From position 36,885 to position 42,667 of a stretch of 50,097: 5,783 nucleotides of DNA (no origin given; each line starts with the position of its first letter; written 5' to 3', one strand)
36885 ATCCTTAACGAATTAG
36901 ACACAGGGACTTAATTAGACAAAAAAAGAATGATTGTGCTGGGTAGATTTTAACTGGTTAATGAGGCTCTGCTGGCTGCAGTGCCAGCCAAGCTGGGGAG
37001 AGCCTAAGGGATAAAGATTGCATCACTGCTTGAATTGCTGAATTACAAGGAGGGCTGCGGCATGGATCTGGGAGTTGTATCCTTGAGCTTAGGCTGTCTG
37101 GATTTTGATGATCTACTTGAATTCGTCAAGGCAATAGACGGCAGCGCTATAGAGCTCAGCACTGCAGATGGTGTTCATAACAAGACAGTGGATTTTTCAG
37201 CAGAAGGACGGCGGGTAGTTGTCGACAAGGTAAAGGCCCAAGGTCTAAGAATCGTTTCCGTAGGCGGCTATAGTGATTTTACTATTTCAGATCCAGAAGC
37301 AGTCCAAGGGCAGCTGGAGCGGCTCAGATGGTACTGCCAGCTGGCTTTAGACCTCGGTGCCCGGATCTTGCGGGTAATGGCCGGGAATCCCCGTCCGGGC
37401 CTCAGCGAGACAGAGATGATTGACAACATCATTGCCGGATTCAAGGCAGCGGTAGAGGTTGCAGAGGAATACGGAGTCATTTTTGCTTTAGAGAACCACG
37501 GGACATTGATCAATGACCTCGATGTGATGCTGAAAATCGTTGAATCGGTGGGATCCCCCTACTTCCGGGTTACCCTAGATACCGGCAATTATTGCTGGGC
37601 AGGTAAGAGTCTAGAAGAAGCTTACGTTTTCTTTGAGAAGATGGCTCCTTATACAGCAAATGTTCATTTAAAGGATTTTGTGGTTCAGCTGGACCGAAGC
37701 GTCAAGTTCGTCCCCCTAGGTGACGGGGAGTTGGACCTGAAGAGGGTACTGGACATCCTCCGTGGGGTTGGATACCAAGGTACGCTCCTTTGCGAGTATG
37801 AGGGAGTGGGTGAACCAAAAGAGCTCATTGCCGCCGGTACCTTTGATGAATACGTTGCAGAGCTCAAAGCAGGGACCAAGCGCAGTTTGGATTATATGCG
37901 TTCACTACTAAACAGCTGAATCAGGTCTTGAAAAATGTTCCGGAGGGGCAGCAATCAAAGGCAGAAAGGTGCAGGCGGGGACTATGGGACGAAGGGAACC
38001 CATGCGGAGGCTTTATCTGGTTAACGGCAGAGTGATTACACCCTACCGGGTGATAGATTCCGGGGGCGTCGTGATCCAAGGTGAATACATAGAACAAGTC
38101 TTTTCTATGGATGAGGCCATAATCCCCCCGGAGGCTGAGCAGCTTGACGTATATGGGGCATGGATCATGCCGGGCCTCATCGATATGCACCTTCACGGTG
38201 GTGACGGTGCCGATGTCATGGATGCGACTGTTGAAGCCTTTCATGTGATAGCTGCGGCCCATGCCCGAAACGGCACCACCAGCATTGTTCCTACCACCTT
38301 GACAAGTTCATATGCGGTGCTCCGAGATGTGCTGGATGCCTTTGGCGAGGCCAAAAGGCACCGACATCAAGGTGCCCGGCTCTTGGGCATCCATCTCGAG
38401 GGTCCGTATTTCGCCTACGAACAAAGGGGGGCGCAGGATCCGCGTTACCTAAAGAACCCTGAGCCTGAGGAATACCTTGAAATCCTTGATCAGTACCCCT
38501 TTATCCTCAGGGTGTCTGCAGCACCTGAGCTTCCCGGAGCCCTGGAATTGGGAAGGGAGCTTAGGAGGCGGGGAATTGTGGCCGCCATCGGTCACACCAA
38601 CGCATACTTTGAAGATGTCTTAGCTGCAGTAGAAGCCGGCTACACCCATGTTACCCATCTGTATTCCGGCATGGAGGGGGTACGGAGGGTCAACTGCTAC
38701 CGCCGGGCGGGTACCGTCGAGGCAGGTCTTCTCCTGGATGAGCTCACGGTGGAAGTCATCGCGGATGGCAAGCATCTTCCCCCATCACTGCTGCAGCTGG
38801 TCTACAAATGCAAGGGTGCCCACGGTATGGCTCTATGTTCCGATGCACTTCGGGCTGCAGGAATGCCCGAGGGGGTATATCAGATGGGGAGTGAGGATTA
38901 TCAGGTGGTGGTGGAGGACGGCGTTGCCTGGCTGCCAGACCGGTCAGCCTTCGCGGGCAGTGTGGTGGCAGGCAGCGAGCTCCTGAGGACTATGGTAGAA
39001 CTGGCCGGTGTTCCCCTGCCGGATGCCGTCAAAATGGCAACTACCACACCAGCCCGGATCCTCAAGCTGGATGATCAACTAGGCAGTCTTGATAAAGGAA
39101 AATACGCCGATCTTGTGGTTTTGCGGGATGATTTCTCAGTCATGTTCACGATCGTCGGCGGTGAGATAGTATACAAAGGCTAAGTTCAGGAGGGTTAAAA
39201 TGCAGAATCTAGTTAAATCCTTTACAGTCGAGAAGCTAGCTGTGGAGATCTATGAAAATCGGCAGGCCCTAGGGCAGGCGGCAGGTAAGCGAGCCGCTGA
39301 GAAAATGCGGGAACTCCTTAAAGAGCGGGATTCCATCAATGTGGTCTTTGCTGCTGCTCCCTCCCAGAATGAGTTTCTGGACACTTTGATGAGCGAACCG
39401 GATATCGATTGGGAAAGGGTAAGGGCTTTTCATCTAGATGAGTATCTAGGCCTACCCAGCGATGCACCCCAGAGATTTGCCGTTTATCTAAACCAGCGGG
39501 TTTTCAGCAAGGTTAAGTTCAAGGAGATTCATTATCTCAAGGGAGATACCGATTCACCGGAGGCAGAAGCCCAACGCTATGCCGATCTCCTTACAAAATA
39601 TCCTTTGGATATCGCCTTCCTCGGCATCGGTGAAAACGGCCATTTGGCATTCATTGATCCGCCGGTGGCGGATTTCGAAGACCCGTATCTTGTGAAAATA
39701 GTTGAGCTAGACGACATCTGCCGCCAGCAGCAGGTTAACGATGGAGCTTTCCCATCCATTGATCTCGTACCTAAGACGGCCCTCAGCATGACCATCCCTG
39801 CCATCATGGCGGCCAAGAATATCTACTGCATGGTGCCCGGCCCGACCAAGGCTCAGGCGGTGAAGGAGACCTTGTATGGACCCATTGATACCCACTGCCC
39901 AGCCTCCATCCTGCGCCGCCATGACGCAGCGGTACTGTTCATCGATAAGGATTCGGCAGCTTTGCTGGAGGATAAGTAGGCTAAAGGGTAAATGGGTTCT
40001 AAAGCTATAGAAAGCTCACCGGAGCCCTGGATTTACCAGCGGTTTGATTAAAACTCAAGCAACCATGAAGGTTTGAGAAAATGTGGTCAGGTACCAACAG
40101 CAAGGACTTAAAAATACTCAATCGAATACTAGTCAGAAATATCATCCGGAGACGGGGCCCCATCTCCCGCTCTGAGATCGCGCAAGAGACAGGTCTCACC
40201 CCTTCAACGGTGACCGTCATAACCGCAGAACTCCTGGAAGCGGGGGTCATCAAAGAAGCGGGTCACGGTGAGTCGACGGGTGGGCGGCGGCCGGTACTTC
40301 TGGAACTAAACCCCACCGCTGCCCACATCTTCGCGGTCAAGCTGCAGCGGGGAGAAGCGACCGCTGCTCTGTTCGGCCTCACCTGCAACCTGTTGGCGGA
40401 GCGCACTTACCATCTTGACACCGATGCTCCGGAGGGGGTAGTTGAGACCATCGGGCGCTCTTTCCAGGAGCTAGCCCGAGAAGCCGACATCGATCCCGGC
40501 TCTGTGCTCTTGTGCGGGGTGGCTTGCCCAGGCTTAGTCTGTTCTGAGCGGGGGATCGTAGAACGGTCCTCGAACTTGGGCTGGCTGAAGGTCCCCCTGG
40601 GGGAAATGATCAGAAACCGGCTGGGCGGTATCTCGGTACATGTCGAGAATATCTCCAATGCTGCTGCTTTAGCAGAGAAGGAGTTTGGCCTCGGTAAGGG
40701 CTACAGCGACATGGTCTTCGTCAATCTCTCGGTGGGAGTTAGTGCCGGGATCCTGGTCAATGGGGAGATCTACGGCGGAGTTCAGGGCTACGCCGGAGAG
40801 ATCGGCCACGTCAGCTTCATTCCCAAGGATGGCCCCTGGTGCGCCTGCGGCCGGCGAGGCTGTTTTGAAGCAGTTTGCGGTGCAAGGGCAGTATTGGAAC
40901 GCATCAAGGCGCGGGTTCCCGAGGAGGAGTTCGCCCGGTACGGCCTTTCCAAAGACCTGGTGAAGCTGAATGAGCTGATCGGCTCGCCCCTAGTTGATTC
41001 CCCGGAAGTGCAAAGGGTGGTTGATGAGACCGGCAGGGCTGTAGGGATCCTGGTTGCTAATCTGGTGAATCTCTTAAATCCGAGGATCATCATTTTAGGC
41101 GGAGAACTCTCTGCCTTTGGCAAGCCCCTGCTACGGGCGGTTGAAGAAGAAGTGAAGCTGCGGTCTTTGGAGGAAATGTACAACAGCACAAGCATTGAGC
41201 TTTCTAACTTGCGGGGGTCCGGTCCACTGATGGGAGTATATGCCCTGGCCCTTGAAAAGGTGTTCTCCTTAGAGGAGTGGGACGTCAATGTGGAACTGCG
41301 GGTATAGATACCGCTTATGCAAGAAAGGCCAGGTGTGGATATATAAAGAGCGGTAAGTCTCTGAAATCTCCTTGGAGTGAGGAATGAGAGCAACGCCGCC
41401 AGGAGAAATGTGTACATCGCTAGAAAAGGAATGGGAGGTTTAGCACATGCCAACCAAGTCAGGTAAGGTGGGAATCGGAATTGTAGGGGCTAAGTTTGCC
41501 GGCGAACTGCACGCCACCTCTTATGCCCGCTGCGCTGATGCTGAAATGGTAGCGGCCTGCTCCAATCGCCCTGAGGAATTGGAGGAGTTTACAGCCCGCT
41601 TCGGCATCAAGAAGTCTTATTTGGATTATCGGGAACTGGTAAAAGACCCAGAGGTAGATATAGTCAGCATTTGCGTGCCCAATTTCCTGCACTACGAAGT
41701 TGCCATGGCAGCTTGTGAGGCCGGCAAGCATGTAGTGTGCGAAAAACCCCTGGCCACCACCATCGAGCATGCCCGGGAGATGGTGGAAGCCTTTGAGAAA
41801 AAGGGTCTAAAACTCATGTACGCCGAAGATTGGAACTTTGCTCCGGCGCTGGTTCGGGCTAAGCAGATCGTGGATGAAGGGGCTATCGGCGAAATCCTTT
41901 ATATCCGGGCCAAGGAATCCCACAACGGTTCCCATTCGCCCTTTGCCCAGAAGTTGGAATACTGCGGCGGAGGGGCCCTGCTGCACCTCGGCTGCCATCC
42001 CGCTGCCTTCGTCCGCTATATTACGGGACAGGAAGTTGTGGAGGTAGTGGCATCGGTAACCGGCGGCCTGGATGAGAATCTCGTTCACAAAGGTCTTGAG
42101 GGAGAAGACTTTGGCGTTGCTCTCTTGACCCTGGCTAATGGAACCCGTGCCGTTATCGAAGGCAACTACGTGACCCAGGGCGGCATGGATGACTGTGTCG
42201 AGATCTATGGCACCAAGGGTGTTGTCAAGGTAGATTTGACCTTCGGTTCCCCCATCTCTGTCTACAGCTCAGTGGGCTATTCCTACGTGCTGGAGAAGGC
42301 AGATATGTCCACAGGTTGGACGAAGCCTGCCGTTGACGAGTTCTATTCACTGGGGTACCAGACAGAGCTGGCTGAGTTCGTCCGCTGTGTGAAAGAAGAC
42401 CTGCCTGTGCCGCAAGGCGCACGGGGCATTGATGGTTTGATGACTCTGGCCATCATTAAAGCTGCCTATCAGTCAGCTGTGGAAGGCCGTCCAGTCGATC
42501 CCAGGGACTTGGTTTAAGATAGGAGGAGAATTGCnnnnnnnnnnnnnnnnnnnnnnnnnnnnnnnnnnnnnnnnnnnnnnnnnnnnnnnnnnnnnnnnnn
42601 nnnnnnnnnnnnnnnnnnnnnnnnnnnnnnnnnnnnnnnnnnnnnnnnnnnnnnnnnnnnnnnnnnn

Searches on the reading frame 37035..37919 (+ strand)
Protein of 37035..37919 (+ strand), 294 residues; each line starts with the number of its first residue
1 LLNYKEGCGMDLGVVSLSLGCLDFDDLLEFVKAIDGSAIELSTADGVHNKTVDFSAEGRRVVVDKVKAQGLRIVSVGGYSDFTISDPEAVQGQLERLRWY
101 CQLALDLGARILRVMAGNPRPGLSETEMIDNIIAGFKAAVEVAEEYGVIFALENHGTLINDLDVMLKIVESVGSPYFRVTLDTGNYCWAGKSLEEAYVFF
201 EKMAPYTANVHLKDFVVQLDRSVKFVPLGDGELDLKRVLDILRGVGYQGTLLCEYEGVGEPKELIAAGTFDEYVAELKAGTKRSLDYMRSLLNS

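Call 20: search_protein_families(library=pfam, max_evalue=0.00001, proteins=[window:37035-37919:+])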
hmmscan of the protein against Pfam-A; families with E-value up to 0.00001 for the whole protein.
window:37035-37919:+ (294 aa): 1 family
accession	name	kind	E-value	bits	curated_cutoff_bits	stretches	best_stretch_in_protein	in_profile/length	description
PF01261.30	AP_endonuc_2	-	1.3e-38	133.6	31.1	1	29-269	2-234/249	Xylose isomerase-like TIM barrel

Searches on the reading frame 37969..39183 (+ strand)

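Call 21: search_protein_families(library=pfam, max_evalue=0.00001, proteins=[window:37969-39183:+])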
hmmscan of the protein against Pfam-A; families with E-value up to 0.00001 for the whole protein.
window:37969-39183:+ (404 aa): 2 families
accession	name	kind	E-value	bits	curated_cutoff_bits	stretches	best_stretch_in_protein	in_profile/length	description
PF01979.26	Amidohydro_1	-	2.1e-28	100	25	1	65-401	1-345/345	Amidohydrolase family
PF07969.17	Amidohydro_3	-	2.5e-12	47.5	29.7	1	344-401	403-471/472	Amidohydrolase family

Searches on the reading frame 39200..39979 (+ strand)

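Call 21: search_protein_families(library=pfam, max_evalue=0.00001, proteins=[window:39200-39979:+])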
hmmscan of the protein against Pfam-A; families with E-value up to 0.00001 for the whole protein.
window:39200-39979:+ (259 aa): 1 family
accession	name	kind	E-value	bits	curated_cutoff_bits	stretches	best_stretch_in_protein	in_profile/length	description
PF01182.26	Glucosamine_iso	-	4.4e-24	86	27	1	20-243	2-221/225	Glucosamine-6-phosphate isomerases/6-phosphogluconolactonase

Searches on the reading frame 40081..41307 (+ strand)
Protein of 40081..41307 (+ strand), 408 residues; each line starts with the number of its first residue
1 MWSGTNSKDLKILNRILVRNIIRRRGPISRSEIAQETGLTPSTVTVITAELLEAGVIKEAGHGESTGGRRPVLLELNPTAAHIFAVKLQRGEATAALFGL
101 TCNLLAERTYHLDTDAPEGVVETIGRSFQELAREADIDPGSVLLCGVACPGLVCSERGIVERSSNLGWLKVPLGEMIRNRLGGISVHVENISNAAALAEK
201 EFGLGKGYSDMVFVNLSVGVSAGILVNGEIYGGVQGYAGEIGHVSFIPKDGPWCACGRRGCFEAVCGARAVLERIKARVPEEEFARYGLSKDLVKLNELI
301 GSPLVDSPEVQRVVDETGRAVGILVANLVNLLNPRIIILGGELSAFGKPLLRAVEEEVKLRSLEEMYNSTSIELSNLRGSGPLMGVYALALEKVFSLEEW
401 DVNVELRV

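Call 21: search_protein_families(library=pfam, max_evalue=0.00001, proteins=[window:40081-41307:+])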
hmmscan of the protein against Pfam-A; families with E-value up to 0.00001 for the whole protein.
window:40081-41307:+ (408 aa): 2 families
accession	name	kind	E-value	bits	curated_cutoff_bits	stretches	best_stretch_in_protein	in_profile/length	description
PF00480.26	ROK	-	2e-47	162.6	22.9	1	91-392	9-293/294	ROK family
PF13412.12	HTH_24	-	2.4e-09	37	21.9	1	20-58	10-48/48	Winged helix-turn-helix DNA-binding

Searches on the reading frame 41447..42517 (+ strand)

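Call 21: search_protein_families(library=pfam, max_evalue=0.00001, proteins=[window:41447-42517:+])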
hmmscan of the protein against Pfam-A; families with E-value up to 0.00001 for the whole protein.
window:41447-42517:+ (356 aa): 4 families
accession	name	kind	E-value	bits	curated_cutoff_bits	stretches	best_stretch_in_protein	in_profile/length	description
PF01408.29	GFO_IDH_MocA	-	1.6e-32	113.1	24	1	9-125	2-118/120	Oxidoreductase family, NAD-binding Rossmann fold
PF22725.1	GFO_IDH_MocA_C3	-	8e-25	87.7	27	1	137-260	3-123/124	GFO/IDH/MocA C-terminal domain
PF02894.22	GFO_IDH_MocA_C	-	4.3e-20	72.9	22.9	1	139-350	1-216/218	Oxidoreductase family, C-terminal alpha/beta domain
PF03447.22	NAD_binding_3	-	5.6e-06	27.5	24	1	9-125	1-115/116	Homoserine dehydrogenase, NAD binding domain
